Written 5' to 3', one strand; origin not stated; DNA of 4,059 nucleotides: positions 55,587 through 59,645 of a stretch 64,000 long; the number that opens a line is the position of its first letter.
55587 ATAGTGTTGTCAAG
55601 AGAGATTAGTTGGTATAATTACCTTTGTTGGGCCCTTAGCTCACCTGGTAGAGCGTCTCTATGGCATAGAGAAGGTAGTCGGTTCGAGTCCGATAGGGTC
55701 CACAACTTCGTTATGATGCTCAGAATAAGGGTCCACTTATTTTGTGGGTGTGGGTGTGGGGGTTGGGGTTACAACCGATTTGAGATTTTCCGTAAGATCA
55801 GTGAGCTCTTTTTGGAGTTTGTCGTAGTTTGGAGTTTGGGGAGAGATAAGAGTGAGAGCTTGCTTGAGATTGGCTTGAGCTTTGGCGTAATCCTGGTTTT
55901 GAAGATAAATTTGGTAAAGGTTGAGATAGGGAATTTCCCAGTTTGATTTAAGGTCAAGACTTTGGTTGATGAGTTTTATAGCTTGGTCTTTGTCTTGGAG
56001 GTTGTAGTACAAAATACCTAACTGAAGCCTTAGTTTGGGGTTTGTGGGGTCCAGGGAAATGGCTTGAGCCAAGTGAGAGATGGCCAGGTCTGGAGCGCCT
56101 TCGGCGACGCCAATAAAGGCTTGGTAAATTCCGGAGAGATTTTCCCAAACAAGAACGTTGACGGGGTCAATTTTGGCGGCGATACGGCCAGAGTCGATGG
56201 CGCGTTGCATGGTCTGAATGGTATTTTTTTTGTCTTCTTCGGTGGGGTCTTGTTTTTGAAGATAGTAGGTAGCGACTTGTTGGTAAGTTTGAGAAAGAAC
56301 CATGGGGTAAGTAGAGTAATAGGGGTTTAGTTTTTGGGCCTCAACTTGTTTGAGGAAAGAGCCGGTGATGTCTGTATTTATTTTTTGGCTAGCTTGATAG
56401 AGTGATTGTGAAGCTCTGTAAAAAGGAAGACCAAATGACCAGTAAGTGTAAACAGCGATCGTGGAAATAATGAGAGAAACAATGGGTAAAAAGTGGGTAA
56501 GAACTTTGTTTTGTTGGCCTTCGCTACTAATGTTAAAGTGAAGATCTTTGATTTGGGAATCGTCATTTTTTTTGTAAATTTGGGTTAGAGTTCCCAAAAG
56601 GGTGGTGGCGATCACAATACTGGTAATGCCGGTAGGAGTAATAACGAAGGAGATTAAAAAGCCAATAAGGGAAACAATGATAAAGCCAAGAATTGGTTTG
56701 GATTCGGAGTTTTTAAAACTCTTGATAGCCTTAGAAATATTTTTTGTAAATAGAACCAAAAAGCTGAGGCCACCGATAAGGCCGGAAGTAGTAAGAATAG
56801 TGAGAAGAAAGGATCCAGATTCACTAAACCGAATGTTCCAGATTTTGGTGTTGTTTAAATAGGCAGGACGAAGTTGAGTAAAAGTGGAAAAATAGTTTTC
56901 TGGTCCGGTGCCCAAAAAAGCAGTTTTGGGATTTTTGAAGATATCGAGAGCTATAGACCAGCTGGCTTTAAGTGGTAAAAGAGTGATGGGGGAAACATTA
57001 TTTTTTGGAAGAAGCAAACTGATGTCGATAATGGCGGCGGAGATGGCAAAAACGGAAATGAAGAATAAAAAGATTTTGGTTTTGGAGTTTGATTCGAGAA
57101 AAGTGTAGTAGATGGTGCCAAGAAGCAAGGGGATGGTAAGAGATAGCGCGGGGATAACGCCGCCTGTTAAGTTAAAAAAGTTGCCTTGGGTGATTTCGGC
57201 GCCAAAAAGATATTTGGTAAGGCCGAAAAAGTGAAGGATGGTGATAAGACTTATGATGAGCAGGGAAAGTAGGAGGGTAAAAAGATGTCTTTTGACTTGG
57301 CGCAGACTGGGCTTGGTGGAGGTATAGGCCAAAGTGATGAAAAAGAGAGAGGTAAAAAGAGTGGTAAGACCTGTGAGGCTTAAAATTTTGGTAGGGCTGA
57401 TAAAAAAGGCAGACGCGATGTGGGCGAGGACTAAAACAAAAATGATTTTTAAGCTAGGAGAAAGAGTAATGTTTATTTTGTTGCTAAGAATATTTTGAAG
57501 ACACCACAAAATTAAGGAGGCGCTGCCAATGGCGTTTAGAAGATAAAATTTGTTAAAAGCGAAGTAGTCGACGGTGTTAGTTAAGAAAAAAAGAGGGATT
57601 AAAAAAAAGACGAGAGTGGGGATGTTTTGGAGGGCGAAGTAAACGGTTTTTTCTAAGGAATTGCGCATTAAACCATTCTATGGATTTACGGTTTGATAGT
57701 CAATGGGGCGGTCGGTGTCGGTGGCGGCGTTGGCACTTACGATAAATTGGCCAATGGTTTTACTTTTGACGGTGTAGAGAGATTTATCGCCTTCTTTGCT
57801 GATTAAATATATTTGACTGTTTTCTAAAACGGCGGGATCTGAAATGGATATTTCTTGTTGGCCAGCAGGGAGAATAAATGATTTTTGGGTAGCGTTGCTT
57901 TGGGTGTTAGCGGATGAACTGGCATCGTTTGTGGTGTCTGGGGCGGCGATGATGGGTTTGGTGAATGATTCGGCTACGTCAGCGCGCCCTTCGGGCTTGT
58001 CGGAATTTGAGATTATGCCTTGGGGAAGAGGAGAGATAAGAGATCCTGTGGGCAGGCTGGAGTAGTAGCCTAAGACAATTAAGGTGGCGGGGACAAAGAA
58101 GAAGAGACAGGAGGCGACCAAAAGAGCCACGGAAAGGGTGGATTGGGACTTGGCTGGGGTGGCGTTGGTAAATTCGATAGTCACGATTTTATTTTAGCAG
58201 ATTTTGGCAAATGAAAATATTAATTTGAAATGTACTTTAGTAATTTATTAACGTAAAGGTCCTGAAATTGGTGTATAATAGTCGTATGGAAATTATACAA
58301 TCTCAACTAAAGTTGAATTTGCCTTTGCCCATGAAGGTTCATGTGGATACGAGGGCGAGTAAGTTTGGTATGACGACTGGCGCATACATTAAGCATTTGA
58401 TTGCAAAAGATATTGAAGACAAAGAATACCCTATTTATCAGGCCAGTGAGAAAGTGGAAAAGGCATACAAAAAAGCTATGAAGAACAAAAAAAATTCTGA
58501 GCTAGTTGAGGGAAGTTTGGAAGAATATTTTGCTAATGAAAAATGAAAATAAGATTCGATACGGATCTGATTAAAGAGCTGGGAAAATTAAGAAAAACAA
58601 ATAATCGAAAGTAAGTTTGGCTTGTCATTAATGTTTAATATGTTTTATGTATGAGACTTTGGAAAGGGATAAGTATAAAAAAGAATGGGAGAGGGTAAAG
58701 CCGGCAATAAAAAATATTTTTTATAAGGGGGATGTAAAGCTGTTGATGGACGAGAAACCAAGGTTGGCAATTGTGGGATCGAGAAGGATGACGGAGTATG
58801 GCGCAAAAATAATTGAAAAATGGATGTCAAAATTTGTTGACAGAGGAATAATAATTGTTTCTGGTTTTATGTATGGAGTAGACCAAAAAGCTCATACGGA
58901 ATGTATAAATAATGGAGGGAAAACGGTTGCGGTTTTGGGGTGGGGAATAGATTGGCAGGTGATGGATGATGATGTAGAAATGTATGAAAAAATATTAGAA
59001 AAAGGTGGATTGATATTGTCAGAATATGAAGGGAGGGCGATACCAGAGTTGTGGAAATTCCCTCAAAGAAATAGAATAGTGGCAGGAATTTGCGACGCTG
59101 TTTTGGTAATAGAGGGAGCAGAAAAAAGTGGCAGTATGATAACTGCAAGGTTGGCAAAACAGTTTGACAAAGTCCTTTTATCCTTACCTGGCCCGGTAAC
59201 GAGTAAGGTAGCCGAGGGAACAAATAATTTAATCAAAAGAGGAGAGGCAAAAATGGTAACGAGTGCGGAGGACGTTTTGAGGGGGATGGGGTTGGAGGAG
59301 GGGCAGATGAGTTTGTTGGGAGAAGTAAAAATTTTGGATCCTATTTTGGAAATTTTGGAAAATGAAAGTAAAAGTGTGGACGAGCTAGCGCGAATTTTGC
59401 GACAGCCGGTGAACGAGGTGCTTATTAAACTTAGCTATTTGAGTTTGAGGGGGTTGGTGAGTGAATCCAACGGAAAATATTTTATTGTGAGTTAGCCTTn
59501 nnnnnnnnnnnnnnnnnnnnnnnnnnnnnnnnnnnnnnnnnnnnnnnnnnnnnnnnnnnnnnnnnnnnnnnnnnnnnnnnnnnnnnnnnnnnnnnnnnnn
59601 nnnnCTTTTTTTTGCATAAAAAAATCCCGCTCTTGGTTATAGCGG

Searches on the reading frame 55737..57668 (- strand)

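Call 10: search_protein_families(library=pfam, proteins=[window:55737-57668:-], max_evalue=0.01)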
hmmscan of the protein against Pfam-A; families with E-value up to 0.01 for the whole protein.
window:55737-57668:- (643 aa): 11 families
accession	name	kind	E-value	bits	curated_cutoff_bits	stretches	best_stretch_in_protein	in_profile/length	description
PF14559.12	TPR_19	-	3e-11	43.9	25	1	522-573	3-54/68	Tetratricopeptide repeat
PF07719.23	TPR_2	-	2.5e-09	36.9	27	0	548-576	5-33/34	Tetratricopeptide repeat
PF13181.12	TPR_8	-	5.1e-08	32.9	25.7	0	546-575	3-32/34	Tetratricopeptide repeat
PF00515.34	TPR_1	-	8.4e-08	32.2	27.8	0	548-575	5-32/34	Tetratricopeptide repeat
PF13428.12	TPR_14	-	5.8e-06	26.9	23.5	0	521-552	12-43/44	Tetratricopeptide repeat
PF13414.12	TPR_11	-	8.1e-06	25.9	26.8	1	527-557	11-41/42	TPR repeat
PF13431.12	TPR_17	-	5.4e-05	23.6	24.4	1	535-564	4-33/34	Tetratricopeptide repeat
PF13424.12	TPR_12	-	6.7e-05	23.5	30.1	0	527-574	20-75/77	Tetratricopeptide repeat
PF13432.12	TPR_16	-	0.00022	22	32.7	0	524-573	11-60/65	Tetratricopeptide repeat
PF23914.1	TPR_CcmH_CycH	-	0.0013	19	42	1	519-615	59-158/158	Cytochrome c-type biogenesis protein H TPR domain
PF13176.12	TPR_7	-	0.0048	17.3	27.9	0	548-574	3-29/36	Tetratricopeptide repeat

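Call 55: search_protein_families(library=ncbifam, proteins=[window:55737-57668:-], max_evalue=0.01)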
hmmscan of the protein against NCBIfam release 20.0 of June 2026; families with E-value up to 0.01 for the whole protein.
window:55737-57668:- (643 aa): 13 families
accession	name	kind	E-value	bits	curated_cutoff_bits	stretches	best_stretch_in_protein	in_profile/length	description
NF040959.1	MamA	equivalog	3.7e-08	33.1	200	1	522-606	49-133/204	magnetosome protein MamA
NF052312.1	T9SS_PorW_SprE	equivalog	4.5e-08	32.2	250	1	547-627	293-377/716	type IX secretion system periplasmic lipoprotein PorW/SprE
TIGR02917.1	PEP_TPR_lipo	equivalog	5.2e-08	31.2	312.2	1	518-607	405-494/899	XrtA/PEP-CTERM system TPR-repeat protein PrsT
TIGR02552.1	LcrH_SycD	equivalog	2.5e-05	24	104.8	1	538-627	46-134/136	SycD/LcrH family type III secretion system chaperone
TIGR02521.1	type_IV_pilW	equivalog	3.1e-05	23.6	154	1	523-606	44-127/234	type IV pilus biogenesis/stability protein PilW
TIGR00990.1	3a0801s09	subfamily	0.00033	19.4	757.25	1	511-615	366-469/615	mitochondrial import receptor subunit TOM70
NF033920.0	C39_PA2778_fam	equivalog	0.0011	18.5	150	1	524-607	170-253/255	PA2778 family cysteine peptidase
NF033762.1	social_mot_Tgl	equivalog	0.002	17.5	225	1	525-607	81-165/252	social motility TPR repeat lipoprotein Tgl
NF047558.1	TPR_END_plus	domain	0.0021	17.9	32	0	524-542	13-31/56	TPR end-of-group domain-containing protein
NF047371.1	FlcA_CTERM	equivalog_domain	0.0036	15.8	300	1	524-612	453-541/646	periplasmic flagellar collar protein FlcA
NF033758.1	gliding_GltE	equivalog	0.0038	16.3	225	1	535-605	213-283/411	adventurous gliding motility TPR repeat lipoprotein GltE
TIGR00540.1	TPR_hemY_coli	hypoth_equivalog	0.0043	15.9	142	1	515-601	297-382/385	heme biosynthesis-associated TPR protein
NF008391.2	PRK11189.1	equivalog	0.0092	15.5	250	0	527-603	82-158/297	lipoprotein NlpI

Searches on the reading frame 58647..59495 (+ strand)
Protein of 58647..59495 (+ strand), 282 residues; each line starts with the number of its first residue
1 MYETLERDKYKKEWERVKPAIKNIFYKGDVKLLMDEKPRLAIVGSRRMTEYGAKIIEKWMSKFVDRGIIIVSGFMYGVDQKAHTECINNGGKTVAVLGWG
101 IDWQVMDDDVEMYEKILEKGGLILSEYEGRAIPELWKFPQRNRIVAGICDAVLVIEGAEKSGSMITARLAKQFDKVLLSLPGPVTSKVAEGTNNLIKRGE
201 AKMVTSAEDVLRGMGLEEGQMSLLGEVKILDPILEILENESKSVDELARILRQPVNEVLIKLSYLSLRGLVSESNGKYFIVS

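Call 10: search_protein_families(library=pfam, proteins=[window:58647-59495:+], max_evalue=0.01)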
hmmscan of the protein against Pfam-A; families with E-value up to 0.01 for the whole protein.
window:58647-59495:+ (282 aa): 2 families
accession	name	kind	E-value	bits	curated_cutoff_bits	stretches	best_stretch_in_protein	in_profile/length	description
PF02481.21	DNA_processg_A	-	3.1e-60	203.4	29.6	1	5-205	12-211/212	DNA recombination-mediator protein A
PF17782.7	DprA_WH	-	0.0013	19.2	22.9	1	231-276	15-60/61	DprA winged helix domain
